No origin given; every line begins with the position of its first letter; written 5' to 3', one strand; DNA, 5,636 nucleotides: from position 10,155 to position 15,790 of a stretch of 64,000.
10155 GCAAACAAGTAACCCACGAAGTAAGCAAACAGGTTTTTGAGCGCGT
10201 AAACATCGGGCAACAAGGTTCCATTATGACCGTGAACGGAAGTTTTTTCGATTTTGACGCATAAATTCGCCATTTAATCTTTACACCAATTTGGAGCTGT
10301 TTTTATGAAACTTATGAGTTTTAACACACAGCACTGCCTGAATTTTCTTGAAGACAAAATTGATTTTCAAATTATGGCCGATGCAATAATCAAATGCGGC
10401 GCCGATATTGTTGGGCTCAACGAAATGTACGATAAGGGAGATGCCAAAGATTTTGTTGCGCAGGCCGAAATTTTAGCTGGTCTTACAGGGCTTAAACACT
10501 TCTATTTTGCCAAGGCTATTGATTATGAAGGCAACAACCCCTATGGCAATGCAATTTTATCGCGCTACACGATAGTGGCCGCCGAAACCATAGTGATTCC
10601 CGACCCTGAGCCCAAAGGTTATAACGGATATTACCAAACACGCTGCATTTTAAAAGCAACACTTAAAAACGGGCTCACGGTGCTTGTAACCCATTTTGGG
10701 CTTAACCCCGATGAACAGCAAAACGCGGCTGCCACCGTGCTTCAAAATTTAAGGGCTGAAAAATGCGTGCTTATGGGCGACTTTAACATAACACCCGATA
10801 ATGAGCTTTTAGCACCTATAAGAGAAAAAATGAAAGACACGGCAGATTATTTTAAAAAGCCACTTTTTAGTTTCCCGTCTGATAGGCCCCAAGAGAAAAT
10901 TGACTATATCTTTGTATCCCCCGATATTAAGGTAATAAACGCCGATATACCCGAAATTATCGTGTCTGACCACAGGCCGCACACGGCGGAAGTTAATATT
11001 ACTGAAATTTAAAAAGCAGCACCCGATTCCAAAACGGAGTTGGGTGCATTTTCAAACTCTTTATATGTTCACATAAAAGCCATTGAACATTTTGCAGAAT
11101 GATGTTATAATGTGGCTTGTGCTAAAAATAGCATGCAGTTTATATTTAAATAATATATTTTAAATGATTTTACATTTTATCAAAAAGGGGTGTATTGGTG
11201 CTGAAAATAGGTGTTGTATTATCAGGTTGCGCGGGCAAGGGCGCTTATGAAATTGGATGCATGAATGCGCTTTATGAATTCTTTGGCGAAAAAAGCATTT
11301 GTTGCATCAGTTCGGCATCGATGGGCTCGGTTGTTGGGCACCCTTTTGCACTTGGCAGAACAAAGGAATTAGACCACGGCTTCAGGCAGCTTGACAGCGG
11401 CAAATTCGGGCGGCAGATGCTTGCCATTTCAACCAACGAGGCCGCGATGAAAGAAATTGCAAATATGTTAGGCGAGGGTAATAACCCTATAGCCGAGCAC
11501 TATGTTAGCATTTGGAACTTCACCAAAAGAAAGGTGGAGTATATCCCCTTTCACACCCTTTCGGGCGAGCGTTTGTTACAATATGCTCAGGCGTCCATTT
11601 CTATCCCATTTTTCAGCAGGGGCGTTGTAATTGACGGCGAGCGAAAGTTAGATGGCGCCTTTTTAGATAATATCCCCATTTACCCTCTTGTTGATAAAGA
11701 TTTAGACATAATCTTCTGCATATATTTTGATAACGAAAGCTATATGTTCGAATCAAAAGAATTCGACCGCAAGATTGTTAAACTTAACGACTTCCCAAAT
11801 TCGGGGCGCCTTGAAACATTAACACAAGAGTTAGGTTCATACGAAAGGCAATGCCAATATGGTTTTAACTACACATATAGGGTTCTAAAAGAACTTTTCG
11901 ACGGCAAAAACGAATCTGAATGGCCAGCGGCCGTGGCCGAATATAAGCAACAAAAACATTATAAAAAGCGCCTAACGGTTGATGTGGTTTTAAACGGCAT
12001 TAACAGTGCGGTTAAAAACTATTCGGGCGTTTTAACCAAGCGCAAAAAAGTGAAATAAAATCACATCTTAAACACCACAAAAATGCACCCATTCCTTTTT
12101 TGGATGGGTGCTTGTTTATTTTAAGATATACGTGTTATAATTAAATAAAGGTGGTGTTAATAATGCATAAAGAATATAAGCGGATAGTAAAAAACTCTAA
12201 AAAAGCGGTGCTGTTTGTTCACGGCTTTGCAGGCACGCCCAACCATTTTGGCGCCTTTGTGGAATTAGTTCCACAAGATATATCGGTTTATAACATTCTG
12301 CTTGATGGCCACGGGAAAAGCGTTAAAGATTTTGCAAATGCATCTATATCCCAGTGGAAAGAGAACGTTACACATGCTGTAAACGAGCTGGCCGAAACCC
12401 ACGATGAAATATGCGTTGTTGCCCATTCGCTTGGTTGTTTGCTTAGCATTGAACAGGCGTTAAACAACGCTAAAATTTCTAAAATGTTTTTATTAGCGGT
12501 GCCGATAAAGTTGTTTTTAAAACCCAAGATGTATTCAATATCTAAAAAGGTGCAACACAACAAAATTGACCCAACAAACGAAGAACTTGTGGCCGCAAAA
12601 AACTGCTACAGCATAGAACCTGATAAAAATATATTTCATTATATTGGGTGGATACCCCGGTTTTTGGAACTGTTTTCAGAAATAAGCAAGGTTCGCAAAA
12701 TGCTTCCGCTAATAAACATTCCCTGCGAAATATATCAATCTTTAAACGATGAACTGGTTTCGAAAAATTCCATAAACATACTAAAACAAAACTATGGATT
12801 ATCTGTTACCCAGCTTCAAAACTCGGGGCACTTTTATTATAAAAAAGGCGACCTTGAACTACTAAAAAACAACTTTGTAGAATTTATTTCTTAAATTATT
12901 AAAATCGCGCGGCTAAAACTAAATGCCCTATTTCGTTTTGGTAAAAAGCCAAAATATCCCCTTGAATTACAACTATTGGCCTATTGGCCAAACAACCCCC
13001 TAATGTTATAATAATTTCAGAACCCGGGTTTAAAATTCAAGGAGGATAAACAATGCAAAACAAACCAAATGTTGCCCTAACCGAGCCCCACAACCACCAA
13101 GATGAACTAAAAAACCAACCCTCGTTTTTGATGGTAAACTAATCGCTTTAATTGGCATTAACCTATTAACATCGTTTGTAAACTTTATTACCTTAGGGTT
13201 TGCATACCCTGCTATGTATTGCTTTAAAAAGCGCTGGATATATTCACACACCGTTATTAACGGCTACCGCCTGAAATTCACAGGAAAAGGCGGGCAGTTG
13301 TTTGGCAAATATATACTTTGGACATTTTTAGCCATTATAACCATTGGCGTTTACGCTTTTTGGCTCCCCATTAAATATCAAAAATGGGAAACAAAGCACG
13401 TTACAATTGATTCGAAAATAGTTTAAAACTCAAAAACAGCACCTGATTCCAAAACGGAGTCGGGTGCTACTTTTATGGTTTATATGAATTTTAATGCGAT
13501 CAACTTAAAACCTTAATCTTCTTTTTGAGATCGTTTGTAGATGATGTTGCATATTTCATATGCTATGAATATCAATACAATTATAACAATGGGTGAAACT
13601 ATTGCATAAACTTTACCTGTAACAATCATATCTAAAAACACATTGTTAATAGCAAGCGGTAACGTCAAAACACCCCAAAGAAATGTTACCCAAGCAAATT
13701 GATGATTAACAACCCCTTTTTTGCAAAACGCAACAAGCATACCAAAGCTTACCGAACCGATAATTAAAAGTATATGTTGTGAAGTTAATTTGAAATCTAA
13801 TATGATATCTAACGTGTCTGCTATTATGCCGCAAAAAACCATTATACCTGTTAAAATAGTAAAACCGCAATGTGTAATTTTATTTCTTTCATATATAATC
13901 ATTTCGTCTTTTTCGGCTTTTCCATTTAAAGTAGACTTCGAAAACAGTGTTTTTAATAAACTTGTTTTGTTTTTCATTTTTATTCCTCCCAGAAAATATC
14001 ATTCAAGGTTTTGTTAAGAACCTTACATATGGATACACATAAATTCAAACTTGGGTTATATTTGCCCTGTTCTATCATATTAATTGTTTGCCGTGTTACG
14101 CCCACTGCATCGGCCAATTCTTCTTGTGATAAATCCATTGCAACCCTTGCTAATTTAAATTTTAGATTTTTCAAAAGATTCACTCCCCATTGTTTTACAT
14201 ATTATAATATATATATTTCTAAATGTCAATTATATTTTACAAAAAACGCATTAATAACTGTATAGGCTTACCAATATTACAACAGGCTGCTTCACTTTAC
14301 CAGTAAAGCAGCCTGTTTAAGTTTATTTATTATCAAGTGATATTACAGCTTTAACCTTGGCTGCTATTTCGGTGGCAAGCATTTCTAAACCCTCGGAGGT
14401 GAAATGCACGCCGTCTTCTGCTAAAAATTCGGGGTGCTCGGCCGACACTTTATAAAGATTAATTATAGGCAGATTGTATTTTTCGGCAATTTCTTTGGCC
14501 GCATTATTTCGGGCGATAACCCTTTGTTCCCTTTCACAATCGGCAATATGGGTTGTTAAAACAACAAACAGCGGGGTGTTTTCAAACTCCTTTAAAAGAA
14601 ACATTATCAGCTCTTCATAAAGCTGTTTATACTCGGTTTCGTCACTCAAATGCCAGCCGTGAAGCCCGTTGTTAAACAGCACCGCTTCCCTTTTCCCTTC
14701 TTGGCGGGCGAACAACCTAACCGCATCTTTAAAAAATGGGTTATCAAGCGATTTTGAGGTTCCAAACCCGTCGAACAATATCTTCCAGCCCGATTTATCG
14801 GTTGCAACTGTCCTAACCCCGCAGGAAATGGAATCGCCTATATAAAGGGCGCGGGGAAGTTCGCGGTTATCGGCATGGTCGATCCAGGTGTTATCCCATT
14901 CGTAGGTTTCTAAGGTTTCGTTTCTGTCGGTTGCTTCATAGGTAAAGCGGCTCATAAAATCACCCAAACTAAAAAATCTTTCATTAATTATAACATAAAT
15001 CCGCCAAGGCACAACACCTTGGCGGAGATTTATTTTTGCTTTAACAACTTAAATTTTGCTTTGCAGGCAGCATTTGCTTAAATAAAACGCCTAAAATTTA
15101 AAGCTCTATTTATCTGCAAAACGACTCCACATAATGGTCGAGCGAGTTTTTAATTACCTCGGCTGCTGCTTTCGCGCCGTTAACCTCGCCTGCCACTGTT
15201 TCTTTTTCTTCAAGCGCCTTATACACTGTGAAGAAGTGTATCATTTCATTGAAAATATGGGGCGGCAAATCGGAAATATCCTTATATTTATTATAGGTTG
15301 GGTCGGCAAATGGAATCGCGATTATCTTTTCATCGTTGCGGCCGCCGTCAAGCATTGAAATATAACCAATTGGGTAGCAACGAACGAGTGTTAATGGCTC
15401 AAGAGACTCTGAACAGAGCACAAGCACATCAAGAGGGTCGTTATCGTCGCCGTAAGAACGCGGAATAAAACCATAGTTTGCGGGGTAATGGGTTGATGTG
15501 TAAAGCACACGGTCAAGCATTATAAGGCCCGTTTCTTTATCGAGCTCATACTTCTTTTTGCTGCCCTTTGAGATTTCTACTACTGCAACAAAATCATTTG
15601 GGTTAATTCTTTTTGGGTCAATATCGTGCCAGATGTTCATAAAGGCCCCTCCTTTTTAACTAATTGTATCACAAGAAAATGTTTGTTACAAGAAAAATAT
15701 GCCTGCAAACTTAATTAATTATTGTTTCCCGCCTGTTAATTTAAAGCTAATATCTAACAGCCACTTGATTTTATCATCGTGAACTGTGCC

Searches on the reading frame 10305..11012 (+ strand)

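Call 44: search_protein_families(library=pfam, proteins=[window:10305-11012:+], max_evalue=0.0001)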
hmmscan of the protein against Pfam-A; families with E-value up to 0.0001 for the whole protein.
window:10305-11012:+ (235 aa): 1 family
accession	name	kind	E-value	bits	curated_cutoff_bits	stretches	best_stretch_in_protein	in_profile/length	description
PF03372.29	Exo_endo_phos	-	1.5e-21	77.6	24.5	1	4-223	1-225/225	Endonuclease/Exonuclease/phosphatase family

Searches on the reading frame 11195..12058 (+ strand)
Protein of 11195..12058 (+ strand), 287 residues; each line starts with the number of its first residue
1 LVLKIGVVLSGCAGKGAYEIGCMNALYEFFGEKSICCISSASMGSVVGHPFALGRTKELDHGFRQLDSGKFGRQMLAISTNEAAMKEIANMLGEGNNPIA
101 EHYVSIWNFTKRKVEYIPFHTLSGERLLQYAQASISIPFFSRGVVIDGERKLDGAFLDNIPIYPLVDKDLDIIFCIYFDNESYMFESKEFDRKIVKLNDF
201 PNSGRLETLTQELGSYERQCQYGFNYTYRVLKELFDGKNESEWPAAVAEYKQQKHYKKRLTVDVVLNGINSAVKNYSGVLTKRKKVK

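Call 44: search_protein_families(library=pfam, proteins=[window:11195-12058:+], max_evalue=0.0001)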
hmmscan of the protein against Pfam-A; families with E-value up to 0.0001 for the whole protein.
window:11195-12058:+ (287 aa): 1 family
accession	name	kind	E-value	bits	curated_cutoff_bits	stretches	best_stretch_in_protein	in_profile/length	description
PF01734.28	Patatin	-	1e-14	55.7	27.7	1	7-165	1-190/191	Patatin-like phospholipase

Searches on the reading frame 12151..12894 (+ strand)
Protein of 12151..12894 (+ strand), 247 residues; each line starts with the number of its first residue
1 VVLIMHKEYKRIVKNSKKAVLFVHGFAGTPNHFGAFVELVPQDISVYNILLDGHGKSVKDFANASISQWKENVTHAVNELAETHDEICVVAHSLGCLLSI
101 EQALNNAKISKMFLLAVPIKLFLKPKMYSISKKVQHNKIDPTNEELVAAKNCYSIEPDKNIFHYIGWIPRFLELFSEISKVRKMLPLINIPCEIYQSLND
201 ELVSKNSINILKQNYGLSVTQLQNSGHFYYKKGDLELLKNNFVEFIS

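Call 44: search_protein_families(library=pfam, proteins=[window:12151-12894:+], max_evalue=0.0001)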
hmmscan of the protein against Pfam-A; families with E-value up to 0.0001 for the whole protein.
window:12151-12894:+ (247 aa): 3 families
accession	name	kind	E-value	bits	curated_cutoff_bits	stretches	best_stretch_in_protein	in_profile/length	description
PF06821.19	Ser_hydrolase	-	5.3e-11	43.2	22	1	60-151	33-125/172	Serine hydrolase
PF12146.15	Hydrolase_4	-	2.6e-10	40.4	27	1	15-208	2-210/239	Serine aminopeptidase, S33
PF12697.13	Abhydrolase_6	-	1.6e-07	32.7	26.3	1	20-114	1-85/217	Alpha/beta hydrolase family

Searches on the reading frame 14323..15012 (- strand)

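Call 45: search_protein_families(library=pfam, proteins=[window:14323-15012:-], max_evalue=0.0001)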
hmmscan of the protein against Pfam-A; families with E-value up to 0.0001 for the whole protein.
window:14323-15012:- (229 aa): 1 family
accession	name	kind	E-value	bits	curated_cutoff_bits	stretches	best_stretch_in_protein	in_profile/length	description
PF13472.12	Lipase_GDSL_2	-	6.2e-06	27.3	32.9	1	124-208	80-175/178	GDSL-like Lipase/Acylhydrolase family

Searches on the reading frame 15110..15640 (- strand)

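Call 45: search_protein_families(library=pfam, proteins=[window:15110-15640:-], max_evalue=0.0001)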
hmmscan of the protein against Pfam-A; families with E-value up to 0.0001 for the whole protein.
window:15110-15640:- (176 aa): 1 family
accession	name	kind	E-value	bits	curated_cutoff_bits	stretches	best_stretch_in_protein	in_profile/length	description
PF00719.24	Pyrophosphatase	-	1.3e-57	194.3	23.5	1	19-170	1-152/153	Inorganic pyrophosphatase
